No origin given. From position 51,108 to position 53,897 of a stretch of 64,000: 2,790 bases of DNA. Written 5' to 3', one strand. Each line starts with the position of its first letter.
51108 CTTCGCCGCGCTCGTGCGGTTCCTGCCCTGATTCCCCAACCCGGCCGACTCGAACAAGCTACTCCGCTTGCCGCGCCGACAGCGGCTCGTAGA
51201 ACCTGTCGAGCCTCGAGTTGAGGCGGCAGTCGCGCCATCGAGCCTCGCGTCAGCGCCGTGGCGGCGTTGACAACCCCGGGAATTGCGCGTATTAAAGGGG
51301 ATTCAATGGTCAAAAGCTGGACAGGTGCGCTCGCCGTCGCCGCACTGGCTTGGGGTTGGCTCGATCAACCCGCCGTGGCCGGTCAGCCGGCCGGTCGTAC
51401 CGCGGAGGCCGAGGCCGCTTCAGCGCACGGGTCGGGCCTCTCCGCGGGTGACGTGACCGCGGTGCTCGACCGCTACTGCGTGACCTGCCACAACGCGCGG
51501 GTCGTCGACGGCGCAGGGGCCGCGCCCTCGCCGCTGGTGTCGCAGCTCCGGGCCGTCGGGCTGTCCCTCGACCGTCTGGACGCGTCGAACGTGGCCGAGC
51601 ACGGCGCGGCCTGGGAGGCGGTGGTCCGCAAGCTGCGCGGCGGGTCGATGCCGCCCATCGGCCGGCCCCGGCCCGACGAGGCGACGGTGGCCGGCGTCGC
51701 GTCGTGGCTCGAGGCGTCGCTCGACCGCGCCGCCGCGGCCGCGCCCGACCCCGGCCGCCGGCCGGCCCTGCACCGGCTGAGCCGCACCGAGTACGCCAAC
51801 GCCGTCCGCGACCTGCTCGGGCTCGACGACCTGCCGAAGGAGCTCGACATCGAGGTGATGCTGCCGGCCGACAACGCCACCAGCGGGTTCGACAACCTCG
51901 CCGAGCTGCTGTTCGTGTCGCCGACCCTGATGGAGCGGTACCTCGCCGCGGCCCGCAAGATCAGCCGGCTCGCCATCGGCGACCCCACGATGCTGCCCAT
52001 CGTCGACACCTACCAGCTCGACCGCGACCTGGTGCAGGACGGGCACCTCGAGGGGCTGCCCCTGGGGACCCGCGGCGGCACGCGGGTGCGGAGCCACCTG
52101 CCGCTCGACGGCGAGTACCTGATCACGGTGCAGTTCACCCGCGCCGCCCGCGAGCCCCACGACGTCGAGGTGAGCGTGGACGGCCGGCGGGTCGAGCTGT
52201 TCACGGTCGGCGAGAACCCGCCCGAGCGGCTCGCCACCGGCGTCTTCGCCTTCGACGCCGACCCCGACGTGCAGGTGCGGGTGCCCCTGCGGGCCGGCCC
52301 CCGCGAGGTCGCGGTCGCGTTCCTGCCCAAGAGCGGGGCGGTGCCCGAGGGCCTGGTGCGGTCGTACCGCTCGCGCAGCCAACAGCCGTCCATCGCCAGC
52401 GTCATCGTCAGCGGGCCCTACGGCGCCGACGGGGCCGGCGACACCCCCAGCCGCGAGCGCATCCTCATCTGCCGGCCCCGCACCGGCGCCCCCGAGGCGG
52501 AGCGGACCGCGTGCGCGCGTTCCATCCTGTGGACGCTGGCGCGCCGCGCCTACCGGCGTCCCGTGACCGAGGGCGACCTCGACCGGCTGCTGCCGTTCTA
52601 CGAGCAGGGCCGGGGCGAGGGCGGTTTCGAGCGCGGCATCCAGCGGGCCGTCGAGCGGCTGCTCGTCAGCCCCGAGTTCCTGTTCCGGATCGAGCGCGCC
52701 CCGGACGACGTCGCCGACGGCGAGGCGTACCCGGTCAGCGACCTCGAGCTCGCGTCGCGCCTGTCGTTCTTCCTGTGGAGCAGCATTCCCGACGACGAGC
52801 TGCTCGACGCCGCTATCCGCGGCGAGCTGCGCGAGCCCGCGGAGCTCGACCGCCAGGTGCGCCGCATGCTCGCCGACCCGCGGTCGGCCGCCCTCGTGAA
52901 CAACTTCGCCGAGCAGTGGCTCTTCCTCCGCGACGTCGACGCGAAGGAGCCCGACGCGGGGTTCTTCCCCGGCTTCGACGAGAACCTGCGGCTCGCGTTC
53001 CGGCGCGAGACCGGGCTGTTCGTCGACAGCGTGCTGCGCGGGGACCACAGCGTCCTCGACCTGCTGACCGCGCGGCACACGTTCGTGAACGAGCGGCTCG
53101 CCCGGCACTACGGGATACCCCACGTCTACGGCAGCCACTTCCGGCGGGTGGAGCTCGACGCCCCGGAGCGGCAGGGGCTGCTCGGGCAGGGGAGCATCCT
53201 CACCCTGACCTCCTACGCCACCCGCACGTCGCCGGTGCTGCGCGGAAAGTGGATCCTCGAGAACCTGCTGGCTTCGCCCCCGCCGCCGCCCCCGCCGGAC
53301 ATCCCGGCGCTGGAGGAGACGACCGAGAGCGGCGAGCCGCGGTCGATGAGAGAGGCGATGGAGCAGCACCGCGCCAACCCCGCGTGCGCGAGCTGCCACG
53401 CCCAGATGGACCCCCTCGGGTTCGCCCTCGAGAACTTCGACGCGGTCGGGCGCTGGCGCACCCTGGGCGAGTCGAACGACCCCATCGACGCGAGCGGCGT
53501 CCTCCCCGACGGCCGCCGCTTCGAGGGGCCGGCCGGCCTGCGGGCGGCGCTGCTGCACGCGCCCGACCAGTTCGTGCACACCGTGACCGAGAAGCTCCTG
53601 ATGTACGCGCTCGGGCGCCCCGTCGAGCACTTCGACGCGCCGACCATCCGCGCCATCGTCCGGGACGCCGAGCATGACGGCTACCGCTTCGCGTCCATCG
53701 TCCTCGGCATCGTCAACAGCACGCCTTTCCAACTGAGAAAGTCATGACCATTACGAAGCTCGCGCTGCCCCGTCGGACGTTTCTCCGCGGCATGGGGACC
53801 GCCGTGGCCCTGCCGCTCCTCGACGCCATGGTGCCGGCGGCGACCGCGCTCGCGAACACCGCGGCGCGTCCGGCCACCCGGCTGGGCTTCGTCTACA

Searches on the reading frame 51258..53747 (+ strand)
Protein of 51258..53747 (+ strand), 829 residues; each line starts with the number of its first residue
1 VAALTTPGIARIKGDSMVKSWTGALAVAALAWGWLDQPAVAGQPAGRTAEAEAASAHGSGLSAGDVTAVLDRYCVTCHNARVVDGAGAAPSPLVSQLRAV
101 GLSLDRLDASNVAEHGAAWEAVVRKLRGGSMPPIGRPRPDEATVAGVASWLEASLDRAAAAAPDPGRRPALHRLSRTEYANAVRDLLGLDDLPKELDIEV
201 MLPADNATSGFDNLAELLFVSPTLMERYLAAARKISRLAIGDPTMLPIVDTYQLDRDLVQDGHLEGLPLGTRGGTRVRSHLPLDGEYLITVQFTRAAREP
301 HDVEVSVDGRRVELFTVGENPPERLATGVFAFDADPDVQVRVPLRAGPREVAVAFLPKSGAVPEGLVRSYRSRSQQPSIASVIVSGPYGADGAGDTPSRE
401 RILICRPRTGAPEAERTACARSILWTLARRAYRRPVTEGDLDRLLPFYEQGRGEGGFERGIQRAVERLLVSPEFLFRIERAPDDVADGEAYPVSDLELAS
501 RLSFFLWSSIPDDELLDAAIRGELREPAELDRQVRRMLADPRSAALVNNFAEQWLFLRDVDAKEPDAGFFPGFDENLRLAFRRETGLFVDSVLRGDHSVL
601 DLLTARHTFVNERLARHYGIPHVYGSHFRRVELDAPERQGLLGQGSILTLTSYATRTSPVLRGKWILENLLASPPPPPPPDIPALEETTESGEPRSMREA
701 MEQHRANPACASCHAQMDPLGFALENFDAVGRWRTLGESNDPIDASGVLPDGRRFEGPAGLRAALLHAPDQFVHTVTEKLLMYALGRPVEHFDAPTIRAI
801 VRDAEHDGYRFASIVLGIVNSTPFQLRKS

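Call 30: search_protein_families(library=pfam, proteins=[window:51258-53747:+], max_evalue=0.001)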
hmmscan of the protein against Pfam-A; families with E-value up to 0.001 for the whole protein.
window:51258-53747:+ (829 aa): 6 families
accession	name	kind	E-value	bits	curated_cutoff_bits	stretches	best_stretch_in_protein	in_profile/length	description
PF07631.16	PSD4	-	2.2e-46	158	23.3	1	494-620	2-128/128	Protein of unknown function (DUF1592)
PF07627.16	PSCyt3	-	6.5e-37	126.2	27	1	638-735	1-96/98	Protein of unknown function (DUF1588)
PF07624.16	PSD2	-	4.3e-25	87.7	25.8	1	751-824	1-74/74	Protein of unknown function (DUF1585)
PF07626.16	PSD3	-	1.4e-21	77.1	23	1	173-240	2-64/65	Protein of unknown function (DUF1587)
PF07637.16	PSD5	-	3.1e-21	75.9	34.2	1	419-479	1-62/62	Protein of unknown function (DUF1595)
PF13442.11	Cytochrome_CBB3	-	1.1e-06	29.2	27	1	67-151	7-68/68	Cytochrome C oxidase, cbb3-type, subunit III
